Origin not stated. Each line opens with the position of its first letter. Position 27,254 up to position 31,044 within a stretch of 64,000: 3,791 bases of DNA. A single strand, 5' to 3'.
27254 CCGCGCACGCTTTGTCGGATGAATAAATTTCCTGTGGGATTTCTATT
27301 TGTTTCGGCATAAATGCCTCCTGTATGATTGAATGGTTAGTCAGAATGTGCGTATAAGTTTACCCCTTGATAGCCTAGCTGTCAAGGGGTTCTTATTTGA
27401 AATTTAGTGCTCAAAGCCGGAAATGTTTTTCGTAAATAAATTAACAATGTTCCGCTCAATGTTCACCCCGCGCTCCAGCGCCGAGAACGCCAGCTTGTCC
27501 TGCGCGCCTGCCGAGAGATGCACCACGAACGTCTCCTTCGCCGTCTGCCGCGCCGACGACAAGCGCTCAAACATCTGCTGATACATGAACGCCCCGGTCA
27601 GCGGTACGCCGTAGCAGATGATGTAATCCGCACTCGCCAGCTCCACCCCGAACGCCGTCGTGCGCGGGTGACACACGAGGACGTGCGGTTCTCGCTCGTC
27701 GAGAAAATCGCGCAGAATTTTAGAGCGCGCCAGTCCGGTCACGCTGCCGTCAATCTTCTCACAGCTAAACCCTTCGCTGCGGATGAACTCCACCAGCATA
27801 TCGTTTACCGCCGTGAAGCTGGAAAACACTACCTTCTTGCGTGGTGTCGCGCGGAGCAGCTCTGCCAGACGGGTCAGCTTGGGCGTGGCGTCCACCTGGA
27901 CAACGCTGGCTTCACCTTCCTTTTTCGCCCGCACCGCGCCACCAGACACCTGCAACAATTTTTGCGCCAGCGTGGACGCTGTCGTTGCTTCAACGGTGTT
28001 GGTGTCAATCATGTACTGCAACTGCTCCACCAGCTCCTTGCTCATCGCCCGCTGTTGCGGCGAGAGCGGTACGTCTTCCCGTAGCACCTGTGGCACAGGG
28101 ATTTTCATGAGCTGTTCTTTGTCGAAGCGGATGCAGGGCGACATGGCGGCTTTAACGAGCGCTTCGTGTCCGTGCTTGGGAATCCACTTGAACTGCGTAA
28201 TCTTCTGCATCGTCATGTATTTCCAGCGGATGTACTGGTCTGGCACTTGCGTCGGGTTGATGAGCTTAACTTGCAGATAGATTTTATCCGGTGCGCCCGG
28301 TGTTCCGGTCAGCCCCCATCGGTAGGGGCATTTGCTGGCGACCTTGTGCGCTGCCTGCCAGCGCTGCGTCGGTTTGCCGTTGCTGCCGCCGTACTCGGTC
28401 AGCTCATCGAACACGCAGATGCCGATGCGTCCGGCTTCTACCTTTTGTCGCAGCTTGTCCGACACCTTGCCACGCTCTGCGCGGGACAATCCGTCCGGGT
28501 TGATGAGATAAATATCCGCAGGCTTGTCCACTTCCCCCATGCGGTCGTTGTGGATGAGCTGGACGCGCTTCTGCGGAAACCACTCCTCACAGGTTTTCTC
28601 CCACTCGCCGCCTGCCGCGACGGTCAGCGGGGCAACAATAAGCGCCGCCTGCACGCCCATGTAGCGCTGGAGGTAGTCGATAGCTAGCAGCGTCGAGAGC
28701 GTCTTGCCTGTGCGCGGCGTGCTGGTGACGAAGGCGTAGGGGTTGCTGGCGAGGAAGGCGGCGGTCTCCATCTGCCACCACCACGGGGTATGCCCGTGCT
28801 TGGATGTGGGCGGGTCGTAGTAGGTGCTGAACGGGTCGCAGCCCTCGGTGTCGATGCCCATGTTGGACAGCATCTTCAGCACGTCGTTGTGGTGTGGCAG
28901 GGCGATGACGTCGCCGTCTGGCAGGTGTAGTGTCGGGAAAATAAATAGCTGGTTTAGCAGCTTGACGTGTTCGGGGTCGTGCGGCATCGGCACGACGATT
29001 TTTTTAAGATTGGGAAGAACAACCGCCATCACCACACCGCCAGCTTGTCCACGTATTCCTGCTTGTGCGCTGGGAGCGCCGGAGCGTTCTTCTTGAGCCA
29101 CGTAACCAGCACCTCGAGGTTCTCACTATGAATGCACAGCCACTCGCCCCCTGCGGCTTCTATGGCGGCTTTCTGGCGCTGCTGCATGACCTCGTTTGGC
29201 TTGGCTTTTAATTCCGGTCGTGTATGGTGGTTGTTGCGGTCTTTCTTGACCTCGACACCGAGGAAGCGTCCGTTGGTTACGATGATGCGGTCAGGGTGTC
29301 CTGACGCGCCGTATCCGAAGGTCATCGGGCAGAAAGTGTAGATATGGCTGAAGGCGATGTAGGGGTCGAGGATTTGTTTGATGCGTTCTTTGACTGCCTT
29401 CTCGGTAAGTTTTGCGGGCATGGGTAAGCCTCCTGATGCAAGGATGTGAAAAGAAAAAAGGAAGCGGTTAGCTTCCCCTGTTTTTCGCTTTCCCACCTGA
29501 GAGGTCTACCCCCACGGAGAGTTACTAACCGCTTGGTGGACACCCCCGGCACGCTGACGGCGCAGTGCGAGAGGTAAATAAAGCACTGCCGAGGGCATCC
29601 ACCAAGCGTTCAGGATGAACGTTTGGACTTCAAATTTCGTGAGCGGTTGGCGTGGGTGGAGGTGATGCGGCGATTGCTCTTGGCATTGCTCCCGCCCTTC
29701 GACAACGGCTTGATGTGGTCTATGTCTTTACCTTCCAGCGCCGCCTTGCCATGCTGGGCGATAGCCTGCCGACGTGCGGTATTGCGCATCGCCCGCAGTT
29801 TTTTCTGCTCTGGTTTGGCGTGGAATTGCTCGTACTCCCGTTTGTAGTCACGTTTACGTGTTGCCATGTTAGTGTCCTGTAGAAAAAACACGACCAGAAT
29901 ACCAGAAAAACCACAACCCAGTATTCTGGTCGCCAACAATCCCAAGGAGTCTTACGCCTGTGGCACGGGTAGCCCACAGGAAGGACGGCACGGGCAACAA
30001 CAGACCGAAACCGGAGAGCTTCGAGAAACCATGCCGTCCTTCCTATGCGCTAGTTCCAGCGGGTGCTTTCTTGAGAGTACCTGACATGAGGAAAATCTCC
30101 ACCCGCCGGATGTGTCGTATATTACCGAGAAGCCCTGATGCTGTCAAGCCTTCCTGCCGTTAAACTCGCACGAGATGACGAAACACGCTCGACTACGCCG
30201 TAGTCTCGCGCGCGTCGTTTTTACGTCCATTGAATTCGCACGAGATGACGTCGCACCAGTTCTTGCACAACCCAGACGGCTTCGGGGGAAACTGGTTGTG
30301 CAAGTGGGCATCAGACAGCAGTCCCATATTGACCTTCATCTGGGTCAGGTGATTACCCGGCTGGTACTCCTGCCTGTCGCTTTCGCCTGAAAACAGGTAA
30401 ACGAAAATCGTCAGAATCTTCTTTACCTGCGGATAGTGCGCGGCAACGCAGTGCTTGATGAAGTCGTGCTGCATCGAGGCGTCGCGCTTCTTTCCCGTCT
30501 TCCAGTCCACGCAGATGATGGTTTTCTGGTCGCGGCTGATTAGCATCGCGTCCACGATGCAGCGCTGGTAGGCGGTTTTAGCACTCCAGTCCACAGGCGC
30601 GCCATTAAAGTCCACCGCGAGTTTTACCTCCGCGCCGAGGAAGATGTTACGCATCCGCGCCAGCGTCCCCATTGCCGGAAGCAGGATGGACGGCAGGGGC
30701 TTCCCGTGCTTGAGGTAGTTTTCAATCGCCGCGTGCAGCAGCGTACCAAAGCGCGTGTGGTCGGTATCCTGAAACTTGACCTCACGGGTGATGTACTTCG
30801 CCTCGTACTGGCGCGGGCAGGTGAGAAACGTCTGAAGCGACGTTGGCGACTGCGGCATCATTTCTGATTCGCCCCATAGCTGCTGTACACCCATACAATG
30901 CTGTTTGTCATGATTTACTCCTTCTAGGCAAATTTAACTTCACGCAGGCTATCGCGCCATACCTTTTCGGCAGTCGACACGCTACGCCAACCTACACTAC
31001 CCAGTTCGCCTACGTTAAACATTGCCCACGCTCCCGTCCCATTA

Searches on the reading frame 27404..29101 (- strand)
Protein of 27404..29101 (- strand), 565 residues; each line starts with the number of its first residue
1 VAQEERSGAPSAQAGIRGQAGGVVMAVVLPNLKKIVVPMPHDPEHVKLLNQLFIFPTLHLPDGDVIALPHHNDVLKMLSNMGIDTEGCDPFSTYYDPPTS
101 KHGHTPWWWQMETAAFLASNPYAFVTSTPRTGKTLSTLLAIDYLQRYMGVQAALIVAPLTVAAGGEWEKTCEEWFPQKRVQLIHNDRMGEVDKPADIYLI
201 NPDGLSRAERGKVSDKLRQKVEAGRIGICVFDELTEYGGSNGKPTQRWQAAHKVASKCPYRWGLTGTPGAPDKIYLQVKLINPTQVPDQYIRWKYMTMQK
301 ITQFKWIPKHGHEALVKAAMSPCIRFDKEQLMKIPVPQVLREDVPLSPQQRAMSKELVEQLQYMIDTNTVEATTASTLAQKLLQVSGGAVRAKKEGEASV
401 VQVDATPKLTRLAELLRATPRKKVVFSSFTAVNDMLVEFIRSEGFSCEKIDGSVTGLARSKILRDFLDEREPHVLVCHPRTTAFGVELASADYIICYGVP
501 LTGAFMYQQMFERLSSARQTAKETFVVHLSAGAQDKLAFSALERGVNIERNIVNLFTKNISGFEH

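Call 48: search_protein_families(library=phrogs, proteins=[window:27404-29101:-], max_evalue=0.00001)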
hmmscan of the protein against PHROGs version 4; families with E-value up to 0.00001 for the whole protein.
window:27404-29101:- (565 aa): 2 families
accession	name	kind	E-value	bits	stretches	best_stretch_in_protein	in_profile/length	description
phrog_62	-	DNA, RNA and nucleotide metabolism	2.6e-61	208.5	1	96-529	687-1108/1881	DNA helicase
phrog_16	-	DNA, RNA and nucleotide metabolism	3.3e-09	36.5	1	104-477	271-548/986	DNA helicase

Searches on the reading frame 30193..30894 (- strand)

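Call 48: search_protein_families(library=phrogs, proteins=[window:30193-30894:-], max_evalue=0.00001)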
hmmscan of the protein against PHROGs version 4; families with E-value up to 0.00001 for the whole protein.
window:30193-30894:- (233 aa): 2 families
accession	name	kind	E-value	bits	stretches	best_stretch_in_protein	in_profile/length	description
phrog_69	-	DNA, RNA and nucleotide metabolism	1.6e-14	54.8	1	11-227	86-331/501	exonuclease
phrog_1218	-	DNA, RNA and nucleotide metabolism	1.5e-09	38.5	1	20-65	15-61/364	exonuclease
